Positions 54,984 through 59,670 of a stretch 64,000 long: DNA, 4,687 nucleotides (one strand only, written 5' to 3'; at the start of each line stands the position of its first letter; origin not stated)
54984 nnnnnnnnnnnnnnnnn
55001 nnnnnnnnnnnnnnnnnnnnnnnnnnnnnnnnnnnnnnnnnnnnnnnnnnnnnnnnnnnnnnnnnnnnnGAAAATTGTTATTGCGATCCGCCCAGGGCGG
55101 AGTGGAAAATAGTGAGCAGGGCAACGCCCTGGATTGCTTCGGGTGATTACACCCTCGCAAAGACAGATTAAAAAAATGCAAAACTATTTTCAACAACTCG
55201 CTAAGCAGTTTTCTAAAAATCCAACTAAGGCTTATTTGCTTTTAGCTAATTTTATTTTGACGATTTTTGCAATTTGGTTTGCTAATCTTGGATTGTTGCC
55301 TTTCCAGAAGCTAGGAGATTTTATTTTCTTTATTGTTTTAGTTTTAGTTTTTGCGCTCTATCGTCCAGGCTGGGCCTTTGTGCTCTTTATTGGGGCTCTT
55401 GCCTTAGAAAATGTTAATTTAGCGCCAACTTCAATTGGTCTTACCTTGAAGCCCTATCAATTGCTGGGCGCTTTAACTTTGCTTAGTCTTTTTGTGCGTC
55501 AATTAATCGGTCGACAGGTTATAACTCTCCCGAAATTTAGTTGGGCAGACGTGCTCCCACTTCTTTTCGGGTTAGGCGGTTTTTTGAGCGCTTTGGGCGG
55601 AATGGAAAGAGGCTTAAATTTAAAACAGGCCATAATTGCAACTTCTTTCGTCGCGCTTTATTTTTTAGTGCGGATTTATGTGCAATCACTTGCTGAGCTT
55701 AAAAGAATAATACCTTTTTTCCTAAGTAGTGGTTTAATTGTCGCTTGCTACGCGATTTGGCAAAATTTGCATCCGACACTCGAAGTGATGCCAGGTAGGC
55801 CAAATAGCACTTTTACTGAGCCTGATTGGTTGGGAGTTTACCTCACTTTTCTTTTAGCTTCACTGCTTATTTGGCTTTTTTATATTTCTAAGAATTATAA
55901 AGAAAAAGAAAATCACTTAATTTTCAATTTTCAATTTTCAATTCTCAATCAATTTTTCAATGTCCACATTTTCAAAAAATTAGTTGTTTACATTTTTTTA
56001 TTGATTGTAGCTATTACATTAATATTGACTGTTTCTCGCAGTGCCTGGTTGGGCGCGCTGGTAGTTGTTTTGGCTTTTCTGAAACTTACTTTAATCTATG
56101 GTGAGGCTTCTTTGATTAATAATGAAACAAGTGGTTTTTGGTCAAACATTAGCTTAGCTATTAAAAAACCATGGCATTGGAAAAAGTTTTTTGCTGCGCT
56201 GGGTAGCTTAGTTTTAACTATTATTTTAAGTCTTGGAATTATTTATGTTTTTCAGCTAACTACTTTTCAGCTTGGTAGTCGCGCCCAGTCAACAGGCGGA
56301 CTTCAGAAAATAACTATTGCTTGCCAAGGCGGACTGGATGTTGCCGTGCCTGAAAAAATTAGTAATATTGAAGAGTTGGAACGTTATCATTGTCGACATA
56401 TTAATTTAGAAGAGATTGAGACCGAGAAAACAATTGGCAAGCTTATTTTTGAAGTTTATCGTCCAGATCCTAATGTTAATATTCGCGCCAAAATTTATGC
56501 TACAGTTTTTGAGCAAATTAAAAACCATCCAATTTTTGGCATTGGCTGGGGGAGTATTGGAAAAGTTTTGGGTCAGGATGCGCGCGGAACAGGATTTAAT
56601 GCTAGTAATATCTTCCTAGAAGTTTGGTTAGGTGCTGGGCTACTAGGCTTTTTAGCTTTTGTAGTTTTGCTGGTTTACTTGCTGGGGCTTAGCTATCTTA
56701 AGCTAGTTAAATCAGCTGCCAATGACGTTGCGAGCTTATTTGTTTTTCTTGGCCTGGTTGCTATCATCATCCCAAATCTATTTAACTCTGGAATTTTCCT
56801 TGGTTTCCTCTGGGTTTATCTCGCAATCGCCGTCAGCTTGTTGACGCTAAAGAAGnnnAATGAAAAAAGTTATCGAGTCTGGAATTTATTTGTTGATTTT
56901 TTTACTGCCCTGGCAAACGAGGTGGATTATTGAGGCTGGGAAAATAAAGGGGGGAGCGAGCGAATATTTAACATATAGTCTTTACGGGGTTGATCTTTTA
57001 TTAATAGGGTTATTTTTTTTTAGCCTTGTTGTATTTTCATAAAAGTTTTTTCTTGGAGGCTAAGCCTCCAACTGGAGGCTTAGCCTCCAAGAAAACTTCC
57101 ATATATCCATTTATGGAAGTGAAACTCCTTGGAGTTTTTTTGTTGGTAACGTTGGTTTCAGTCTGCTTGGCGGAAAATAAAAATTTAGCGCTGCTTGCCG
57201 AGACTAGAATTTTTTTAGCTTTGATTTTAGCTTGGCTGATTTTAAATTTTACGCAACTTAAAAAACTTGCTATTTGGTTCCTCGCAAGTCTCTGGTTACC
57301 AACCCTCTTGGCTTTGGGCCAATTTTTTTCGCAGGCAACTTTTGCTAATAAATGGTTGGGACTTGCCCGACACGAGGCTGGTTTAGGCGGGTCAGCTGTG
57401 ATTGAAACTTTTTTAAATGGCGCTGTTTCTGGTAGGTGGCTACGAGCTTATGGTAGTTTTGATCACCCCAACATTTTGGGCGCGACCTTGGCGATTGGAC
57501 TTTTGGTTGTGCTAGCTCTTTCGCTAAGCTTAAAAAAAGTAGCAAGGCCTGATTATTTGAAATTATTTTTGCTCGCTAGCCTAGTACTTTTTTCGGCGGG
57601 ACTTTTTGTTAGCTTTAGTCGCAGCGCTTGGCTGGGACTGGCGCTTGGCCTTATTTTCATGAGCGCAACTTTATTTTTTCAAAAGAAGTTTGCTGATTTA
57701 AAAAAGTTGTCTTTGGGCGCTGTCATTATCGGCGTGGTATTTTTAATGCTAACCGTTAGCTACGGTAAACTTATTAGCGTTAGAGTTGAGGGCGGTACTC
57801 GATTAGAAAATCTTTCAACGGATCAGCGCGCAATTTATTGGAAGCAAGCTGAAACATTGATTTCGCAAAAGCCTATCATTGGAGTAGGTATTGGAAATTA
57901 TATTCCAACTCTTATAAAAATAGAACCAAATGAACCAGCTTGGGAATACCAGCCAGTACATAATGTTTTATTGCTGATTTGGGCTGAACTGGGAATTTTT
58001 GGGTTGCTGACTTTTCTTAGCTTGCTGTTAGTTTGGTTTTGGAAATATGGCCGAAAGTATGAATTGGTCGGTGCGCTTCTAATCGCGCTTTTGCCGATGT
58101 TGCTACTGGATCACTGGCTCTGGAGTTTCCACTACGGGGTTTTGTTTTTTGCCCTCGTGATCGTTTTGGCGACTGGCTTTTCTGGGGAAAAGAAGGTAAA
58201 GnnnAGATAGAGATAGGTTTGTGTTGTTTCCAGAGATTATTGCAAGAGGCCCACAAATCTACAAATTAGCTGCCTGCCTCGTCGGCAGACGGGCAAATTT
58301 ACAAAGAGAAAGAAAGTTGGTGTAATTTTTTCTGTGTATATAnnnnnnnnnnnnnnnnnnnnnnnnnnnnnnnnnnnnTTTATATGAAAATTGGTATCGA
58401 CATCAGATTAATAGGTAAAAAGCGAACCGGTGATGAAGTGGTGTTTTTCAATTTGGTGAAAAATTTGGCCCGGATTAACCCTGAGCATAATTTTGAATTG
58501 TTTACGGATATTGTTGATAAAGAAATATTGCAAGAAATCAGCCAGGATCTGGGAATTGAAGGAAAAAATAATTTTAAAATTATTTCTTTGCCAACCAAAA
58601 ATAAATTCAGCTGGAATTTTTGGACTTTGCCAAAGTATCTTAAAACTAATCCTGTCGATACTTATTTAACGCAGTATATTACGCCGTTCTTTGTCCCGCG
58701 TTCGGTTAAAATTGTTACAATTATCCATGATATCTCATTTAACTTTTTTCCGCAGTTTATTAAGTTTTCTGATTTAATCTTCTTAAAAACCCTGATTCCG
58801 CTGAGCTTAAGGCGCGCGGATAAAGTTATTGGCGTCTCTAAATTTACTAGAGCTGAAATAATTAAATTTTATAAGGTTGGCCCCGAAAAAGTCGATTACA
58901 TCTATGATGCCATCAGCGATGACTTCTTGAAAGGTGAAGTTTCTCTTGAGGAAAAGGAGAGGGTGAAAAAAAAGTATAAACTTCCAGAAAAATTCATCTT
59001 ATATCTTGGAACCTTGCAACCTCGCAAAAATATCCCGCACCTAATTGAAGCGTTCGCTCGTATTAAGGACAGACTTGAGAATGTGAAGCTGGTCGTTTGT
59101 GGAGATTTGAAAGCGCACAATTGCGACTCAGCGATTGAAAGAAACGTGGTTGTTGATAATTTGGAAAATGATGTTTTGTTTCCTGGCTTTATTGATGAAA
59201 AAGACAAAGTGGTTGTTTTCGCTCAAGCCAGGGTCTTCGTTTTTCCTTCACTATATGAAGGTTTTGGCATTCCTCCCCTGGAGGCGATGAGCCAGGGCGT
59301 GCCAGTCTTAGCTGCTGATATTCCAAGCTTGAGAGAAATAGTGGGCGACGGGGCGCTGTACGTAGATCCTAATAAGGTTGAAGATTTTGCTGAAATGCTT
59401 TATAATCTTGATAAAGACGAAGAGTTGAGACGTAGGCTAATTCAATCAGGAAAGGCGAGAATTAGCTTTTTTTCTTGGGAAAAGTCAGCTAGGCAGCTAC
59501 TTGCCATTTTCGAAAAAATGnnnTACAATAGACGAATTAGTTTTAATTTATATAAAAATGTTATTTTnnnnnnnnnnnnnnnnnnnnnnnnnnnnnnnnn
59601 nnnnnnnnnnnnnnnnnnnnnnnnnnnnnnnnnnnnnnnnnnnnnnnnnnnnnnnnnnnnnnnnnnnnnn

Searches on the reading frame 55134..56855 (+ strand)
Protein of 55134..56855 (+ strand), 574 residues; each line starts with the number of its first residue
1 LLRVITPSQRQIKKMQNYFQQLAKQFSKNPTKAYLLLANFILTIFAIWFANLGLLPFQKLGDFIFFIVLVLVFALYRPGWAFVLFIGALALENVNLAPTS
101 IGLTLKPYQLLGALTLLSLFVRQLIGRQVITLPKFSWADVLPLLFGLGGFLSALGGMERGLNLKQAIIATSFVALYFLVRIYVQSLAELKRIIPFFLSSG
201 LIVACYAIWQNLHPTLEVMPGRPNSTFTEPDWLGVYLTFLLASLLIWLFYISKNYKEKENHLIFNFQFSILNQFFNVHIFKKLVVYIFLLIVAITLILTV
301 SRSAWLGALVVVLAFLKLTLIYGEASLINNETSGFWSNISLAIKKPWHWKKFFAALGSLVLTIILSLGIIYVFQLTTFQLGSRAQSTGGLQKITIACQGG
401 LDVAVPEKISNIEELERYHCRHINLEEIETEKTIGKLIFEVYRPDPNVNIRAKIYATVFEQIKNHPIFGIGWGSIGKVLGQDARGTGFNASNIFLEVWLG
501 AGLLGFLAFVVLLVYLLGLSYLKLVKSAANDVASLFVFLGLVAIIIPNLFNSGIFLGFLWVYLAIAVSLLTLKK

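Call 44: search_protein_families(library=pfam, proteins=[window:55134-56855:+], max_evalue=0.0001)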
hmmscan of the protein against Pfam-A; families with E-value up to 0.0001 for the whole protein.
window:55134-56855:+ (574 aa): 1 family
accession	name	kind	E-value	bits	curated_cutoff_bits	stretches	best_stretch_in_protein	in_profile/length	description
PF04932.20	Wzy_C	-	7.3e-12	45.8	31.7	1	288-510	2-149/149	O-Antigen ligase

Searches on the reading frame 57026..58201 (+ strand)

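Call 44: search_protein_families(library=pfam, proteins=[window:57026-58201:+], max_evalue=0.0001)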
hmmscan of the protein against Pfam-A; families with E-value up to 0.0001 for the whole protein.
window:57026-58201:+ (392 aa): 1 family
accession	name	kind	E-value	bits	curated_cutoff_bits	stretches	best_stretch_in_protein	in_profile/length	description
PF04932.20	Wzy_C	-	1.7e-22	80.2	31.7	1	185-331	2-149/149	O-Antigen ligase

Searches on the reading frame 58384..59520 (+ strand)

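Call 44: search_protein_families(library=pfam, proteins=[window:58384-59520:+], max_evalue=0.0001)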
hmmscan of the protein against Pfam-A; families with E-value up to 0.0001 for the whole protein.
window:58384-59520:+ (379 aa): 5 families
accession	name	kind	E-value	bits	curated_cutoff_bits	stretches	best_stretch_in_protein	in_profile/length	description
PF00534.26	Glycos_transf_1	-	5.2e-39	134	26.4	1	190-358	3-171/172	Glycosyl transferases group 1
PF13692.12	Glyco_trans_1_4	-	4.2e-30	105.3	27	1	203-342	2-139/142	Glycosyl transferases group 1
PF13439.12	Glyco_transf_4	-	2.2e-12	47.8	28.5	1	16-179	3-168/170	Glycosyltransferase Family 4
PF20706.3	GT4-conflict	-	3.8e-10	39.7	26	1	199-311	194-311/385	Family 4 Glycosyltransferase in conflict systems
PF13524.12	Glyco_trans_1_2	-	1.1e-06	29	25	1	233-374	14-144/144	Glycosyl transferase-like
